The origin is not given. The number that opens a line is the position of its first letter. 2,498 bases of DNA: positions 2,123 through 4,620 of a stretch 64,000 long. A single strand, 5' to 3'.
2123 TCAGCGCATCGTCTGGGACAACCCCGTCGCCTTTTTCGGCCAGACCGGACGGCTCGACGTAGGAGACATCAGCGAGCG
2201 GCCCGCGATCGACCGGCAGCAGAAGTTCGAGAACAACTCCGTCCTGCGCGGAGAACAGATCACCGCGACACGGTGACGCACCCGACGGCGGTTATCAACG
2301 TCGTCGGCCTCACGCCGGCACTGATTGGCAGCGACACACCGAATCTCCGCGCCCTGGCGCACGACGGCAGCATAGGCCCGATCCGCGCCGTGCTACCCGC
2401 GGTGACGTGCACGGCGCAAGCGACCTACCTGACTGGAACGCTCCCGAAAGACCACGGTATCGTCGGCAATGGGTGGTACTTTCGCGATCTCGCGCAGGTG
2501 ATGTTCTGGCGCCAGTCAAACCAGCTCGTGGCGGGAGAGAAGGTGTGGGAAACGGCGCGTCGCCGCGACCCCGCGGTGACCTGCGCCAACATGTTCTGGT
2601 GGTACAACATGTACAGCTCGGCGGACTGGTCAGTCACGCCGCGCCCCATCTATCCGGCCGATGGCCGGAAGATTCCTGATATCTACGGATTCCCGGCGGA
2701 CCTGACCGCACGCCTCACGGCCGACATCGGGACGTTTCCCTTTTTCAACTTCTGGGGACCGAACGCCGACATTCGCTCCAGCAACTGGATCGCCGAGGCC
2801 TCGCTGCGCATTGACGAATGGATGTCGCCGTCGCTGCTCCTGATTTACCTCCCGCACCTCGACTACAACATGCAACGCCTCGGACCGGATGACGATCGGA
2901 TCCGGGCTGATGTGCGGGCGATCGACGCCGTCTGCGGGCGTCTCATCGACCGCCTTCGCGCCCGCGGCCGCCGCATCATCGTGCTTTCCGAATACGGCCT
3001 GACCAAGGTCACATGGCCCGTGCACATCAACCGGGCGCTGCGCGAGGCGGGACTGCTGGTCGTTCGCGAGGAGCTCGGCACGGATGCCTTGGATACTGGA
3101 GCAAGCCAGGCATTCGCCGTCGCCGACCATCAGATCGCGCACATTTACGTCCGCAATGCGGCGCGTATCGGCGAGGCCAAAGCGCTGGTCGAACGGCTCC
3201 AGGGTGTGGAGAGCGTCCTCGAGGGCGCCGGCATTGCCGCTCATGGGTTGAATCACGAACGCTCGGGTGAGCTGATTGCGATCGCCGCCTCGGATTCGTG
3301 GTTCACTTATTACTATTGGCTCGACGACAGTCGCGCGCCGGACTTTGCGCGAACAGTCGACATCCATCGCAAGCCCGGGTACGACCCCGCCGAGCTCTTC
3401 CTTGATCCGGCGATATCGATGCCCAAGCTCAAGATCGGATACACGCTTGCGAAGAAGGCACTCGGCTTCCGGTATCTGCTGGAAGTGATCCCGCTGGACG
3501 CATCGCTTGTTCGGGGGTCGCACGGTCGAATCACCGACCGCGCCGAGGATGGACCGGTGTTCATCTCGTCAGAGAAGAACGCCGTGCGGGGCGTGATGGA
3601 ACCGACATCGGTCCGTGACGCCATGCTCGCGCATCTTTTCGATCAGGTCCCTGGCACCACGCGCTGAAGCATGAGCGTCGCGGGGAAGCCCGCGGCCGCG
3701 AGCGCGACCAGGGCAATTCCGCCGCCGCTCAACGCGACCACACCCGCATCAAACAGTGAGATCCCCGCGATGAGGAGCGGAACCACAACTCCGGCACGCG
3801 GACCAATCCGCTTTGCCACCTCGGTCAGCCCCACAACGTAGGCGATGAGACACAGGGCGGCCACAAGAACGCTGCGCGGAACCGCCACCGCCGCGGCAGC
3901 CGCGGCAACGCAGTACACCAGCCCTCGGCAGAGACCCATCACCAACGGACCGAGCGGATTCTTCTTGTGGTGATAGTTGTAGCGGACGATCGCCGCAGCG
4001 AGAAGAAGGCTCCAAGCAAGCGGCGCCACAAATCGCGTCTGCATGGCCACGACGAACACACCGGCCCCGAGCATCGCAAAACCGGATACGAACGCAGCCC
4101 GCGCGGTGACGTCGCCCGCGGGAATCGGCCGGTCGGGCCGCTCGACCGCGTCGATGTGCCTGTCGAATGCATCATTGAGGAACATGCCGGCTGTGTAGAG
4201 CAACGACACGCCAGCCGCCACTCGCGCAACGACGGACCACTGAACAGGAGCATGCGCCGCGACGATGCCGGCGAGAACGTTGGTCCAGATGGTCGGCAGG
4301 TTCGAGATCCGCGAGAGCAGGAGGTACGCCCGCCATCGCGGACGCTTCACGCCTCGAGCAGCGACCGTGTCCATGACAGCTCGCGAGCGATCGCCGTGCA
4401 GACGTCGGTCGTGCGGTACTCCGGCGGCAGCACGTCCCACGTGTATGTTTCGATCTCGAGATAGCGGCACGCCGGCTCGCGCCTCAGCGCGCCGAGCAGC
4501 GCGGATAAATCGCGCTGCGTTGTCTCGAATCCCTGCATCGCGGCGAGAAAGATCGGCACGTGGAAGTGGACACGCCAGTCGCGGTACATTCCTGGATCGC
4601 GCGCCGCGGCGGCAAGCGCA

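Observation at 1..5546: Strand-split ebo cluster lacking eboD, with a divergently transcribed O-methyltransferase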

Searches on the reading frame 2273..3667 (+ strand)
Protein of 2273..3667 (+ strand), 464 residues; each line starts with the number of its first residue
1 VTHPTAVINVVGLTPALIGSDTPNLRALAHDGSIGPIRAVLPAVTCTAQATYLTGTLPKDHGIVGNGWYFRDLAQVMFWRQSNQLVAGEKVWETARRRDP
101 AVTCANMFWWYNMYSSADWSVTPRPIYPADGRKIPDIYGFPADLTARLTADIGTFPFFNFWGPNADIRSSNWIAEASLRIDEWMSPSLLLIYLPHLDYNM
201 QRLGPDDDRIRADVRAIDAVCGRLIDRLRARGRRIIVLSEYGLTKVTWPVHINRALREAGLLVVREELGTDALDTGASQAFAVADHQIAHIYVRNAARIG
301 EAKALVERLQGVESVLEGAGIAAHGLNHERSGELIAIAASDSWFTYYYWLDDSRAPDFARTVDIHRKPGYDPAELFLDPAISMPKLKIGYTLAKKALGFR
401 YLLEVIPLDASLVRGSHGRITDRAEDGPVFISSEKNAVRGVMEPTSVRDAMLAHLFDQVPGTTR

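Call 6: search_protein_families(library=pfam, proteins=[window:2273-3667:+], max_evalue=0.01)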
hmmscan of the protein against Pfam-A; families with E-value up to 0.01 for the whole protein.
window:2273-3667:+ (464 aa): 1 family
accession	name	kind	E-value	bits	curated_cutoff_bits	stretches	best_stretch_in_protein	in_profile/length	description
PF01663.27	Phosphodiest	-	1.2e-60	206.4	23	1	6-371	2-342/342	Type I phosphodiesterase / nucleotide pyrophosphatase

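Call 7: search_protein_families(library=ncbifam, proteins=[window:2273-3667:+], max_evalue=0.01)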
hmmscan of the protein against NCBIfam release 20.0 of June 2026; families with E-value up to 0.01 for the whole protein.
window:2273-3667:+ (464 aa): 2 families
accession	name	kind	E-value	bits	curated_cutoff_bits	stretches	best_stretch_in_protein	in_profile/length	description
TIGR02335.1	hydr_PhnA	equivalog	1.2e-06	27.9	407.55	1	4-80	14-95/408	phosphonoacetate hydrolase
NF042991.1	alk_phos_PafA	equivalog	8.6e-05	21.1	650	1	41-79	83-121/554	alkaline phosphatase PafA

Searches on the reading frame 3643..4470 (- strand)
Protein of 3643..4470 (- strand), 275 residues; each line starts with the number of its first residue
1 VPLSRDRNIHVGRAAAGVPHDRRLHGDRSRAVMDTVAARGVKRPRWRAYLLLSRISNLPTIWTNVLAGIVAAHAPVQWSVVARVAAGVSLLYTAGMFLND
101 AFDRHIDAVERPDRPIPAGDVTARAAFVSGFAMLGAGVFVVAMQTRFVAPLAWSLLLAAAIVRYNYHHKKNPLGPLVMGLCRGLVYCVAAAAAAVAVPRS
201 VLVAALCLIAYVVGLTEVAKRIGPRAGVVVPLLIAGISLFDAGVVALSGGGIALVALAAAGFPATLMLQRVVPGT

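Call 6: search_protein_families(library=pfam, proteins=[window:3643-4470:-], max_evalue=0.01)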
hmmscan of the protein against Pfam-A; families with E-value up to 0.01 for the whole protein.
window:3643-4470:- (275 aa): 1 family
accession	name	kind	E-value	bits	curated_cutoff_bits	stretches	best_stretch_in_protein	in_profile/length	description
PF01040.23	UbiA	-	1.5e-17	64.1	34.2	1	63-214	4-156/250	UbiA prenyltransferase family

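Call 7: search_protein_families(library=ncbifam, proteins=[window:3643-4470:-], max_evalue=0.01)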
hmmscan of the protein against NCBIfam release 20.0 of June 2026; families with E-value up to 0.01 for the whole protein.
window:3643-4470:- (275 aa): 21 families
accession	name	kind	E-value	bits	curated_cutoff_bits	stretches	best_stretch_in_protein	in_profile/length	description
NF035940.1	prenyl_rel_EboC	equivalog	8.4e-32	110.7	250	1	48-220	1-178/292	UbiA-like protein EboC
NF045897.1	SCO3242_trans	equivalog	6.1e-31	108.1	260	1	50-221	3-168/287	SCO3242 family prenyltransferase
NF009523.0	PRK12884.1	equivalog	8.7e-19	67.8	269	1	45-217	3-172/279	prenyltransferase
NF009521.0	PRK12882.1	equivalog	1.2e-16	60.8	296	1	46-212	5-169/280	geranylgeranylglycerol-phosphate geranylgeranyltransferase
NF005742.0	PRK07566.1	equivalog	9e-16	57.9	313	1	38-205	21-197/315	chlorophyll synthase ChlG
NF009522.0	PRK12883.1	equivalog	9.3e-13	48.3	353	1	65-220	23-174/279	geranylgeranylglycerol-phosphate geranylgeranyltransferase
TIGR01473.1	cyoE_ctaB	equivalog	2.1e-09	37.6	210.3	1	49-212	3-167/281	heme o synthase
TIGR01474.1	ubiA_proteo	equivalog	2.2e-09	37.2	275.45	1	58-205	21-167/282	4-hydroxybenzoate octaprenyltransferase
TIGR01476.1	chlor_syn_BchG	subfamily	2.4e-09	37.1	212.3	1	55-206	10-169/283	(bacterio)chlorophyll synthase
TIGR02056.1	ChlG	equivalog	3.1e-06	27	436.45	1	45-166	15-144/306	chlorophyll synthase ChlG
NF003349.0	PRK04375.1-2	equivalog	5.5e-06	25.8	246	1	42-212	21-191/318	heme o synthase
NF009524.0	PRK12886.1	equivalog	7.4e-06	25.5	387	1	72-208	40-167/291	prenyltransferase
TIGR01475.1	ubiA_other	subfamily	9.9e-06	25.2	180.8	1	69-210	26-166/282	UbiA-like polyprenyltransferase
NF003348.0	PRK04375.1-1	equivalog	1e-05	25.1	285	1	64-209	21-166/292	heme o synthase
NF009514.0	PRK12873.1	equivalog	1.4e-05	24.6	246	1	71-210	39-181/297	4-hydroxybenzoate polyprenyltransferase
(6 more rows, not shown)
